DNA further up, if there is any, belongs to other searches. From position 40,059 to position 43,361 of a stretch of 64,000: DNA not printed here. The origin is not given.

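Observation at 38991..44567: Compact SOS-type mutagenesis island with an unusual architecture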

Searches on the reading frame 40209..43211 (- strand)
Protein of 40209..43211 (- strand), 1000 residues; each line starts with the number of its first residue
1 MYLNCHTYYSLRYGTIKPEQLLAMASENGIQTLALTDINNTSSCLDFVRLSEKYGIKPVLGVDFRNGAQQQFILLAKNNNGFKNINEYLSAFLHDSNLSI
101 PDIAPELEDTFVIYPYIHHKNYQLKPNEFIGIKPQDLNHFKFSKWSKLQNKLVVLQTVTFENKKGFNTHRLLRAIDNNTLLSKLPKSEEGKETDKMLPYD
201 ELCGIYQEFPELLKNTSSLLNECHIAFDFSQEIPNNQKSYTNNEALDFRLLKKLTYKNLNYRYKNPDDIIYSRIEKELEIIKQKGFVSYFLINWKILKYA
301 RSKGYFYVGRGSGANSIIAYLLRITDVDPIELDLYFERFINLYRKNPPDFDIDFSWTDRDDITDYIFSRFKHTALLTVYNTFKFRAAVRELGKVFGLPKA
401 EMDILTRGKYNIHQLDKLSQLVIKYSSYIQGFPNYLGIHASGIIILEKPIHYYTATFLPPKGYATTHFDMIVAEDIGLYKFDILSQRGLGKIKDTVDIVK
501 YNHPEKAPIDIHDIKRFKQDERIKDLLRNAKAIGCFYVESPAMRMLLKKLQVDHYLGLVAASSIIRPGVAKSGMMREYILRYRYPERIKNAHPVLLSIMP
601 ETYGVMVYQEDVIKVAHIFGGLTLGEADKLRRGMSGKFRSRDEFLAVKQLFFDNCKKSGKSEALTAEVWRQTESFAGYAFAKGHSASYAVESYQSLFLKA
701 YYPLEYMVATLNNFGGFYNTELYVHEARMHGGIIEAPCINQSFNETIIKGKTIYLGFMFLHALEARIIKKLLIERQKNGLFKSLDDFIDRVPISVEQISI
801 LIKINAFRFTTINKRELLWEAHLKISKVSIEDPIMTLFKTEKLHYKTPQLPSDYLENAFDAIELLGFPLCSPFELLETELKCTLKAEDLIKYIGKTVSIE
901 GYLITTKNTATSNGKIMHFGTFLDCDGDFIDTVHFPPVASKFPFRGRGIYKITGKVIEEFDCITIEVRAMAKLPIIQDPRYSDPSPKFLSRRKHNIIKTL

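Call 3: search_protein_families(library=pfam, proteins=[window:40209-43211:-], max_evalue=0.01)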
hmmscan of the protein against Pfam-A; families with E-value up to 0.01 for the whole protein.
window:40209-43211:- (1000 aa): 4 families
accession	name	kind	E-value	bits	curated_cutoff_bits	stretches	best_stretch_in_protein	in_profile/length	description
PF07733.18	DNA_pol3_alpha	-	3.8e-60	204.1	23.9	1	250-484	2-259/260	Bacterial DNA polymerase III alpha NTPase domain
PF17657.6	DNA_pol3_finger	-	2e-36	125.3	22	1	490-658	3-165/166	Bacterial DNA polymerase III alpha subunit finger domain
PF02811.25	PHP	-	2.2e-16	61.1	26.4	1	3-91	2-94/164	PHP domain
PF14579.12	HHH_6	-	2.9e-16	59.9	25.6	1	734-817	4-90/90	Helix-hairpin-helix motif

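Call 17: search_protein_families(library=ncbifam, proteins=[window:40209-43211:-], max_evalue=0.001)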
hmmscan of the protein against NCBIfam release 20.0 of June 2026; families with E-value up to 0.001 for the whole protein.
window:40209-43211:- (1000 aa): 14 families
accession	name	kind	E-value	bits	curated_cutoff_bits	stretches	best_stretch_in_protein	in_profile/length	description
NF004226.0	PRK05673.1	equivalog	3e-148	495.7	1002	2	147-936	196-1023/1146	DNA polymerase III subunit alpha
TIGR00594.1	polc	superfamily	1.3e-144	483.6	434.35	2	147-847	191-923/1022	DNA polymerase III subunit alpha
NF005298.0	PRK06826.1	equivalog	1.9e-137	459.7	1260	2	142-825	192-897/1151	DNA polymerase III subunit alpha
NF005516.0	PRK07135.1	equivalog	2.3e-132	443.1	1084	1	2-808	6-810/974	DNA polymerase III DnaE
NF004225.0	PRK05672.1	subfamily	1.4e-125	420.6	939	2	149-916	193-976/1047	error-prone DNA polymerase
NF005582.0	PRK07279.1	equivalog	3.5e-120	402.7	1279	1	3-926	5-916/1033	DNA polymerase III subunit alpha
NF005377.0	PRK06920.1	equivalog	5.9e-110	368.7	1806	2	150-938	185-986/1108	DNA polymerase III subunit alpha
NF005617.0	PRK07374.1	equivalog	5.4e-99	332.6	1653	2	249-803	303-886/1170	DNA polymerase III subunit alpha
NF004550.0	PRK05898.1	equivalog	2.9e-95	320.4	1182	1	2-834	4-833/971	DNA polymerase III subunit alpha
NF007079.0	PRK09532.1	equivalog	3.8e-67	227.2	1525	2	427-683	510-779/876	DNA polymerase III subunit alpha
NF001688.0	PRK00448.1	equivalog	1.1e-18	66.2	873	2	251-331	833-914/1445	PolC-type DNA polymerase III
NF005616.0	PRK07373.1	equivalog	9.7e-18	63.9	646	1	676-823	34-185/449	DNA polymerase III subunit alpha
TIGR01405.1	polC_Gram_pos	equivalog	8.2e-16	56.9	1043.45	1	222-330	569-678/1211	DNA polymerase III subunit alpha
NF041577.1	nside_bi_sphtase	equivalog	0.00068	18.9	400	0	3-63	6-64/276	3',5'-nucleoside bisphosphate phosphatase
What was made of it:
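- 40209..43211 (-): dnaE2-like Pol III alpha paralog (DnaE2B type), 1000 aa. The catalytic Asp residues are retained. At 1000 aa it is shorter than the DnaE models it matches (1146 positions) and no tau-binding C-terminal region was detected (not tested directly). It is the first gene of the dnaE2-polY operon. NCBIfam scores are DnaE 496 bits and error-prone model 421 bits, both below their cutoffs; only the superfamily model TIGR00594 is passed (call 17).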

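Call 40: search_solved_structures(query=window:40209-43211:-, max_evalue=1e-10, show_alignments=0)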
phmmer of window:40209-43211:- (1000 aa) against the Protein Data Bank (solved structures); distinct sequences matched with E-value up to 1e-10: 9.
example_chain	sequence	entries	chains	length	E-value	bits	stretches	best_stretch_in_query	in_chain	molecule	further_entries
2hnh_A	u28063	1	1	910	4.1e-90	306.5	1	153-792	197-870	DNA polymerase III alpha subunit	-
2hqa_A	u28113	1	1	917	4.2e-90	306.5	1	153-792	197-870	DNA polymerase III alpha subunit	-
5m1s_A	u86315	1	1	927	4.5e-90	306.4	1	153-792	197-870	DNA polymerase III subunit alpha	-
4jom_A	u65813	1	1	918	1.1e-89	305.1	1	153-792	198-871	DNA polymerase III subunit alpha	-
5fku_A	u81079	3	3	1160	1.4e-89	304.8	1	153-792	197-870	DNA POLYMERASE III SUBUNIT ALPHA | DNA POLYMERASE III ALPHA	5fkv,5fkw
2hpi_A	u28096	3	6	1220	1.8e-73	251.4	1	270-796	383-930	DNA polymerase III alpha subunit | DNA polymerase III subunit alpha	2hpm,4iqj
3e0d_A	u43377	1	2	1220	1.8e-73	251.4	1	270-796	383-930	DNA polymerase III subunit alpha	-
5lew_A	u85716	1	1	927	1.1e-72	248.9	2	426-807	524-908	DNA polymerase III subunit alpha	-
7pu7_A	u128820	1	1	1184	3.1e-72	247.3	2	426-807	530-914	DNA polymerase III subunit alpha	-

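Call 45: search_solved_structures(query=window:40209-43211:-, max_evalue=1e-80, show_alignments=1)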
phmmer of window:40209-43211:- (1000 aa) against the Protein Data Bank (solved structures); distinct sequences matched with E-value up to 1e-80: 5.
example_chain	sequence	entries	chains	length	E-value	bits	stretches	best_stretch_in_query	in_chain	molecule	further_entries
2hnh_A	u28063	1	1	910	4.1e-90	306.5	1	153-792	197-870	DNA polymerase III alpha subunit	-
2hqa_A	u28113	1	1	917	4.2e-90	306.5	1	153-792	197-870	DNA polymerase III alpha subunit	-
5m1s_A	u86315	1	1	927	4.5e-90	306.4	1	153-792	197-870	DNA polymerase III subunit alpha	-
4jom_A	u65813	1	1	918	1.1e-89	305.1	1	153-792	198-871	DNA polymerase III subunit alpha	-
5fku_A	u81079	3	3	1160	1.4e-89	304.8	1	153-792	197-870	DNA POLYMERASE III SUBUNIT ALPHA | DNA POLYMERASE III ALPHA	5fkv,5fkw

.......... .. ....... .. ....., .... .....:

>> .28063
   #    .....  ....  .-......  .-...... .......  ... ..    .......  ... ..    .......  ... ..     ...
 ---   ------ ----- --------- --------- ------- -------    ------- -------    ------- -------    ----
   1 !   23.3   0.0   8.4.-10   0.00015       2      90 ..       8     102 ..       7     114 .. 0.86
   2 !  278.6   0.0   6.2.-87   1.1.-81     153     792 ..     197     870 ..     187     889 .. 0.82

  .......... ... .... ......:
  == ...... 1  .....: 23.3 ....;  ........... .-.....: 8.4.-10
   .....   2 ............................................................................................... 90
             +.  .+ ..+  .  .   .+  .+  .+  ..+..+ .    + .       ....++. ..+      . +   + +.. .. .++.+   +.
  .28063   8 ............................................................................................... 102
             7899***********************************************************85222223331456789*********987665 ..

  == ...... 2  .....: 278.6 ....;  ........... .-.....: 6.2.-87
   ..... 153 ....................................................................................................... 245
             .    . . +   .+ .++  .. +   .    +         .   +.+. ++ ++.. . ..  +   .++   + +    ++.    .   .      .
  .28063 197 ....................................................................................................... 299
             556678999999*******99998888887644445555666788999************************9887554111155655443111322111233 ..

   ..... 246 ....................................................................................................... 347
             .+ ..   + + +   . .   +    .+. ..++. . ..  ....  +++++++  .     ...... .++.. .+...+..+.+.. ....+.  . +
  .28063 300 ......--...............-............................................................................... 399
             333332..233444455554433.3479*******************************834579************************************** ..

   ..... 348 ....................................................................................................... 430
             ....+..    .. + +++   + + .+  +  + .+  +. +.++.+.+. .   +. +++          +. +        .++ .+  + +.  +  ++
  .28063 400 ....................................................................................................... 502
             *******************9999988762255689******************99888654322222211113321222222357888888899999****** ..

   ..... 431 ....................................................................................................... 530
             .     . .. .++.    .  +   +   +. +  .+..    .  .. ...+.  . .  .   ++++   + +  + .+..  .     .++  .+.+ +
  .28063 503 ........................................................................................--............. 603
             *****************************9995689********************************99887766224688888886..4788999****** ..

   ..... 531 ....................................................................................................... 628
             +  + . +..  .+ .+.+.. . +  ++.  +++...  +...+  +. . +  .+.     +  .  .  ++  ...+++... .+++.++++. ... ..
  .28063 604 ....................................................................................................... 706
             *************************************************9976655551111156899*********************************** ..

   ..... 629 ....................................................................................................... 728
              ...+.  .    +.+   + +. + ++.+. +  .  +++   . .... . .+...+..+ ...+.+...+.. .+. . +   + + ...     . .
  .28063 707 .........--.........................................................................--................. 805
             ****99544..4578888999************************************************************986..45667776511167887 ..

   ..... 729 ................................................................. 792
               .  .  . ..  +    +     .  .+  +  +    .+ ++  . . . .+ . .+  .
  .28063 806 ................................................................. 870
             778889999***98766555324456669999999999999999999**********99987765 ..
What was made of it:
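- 40209..43211 (-): The alignment to E. coli alpha is in call 45.
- Checked: The alpha paralog has PDFDIDF and KFDIL, aligned to the E. coli catalytic aspartates (call 45).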
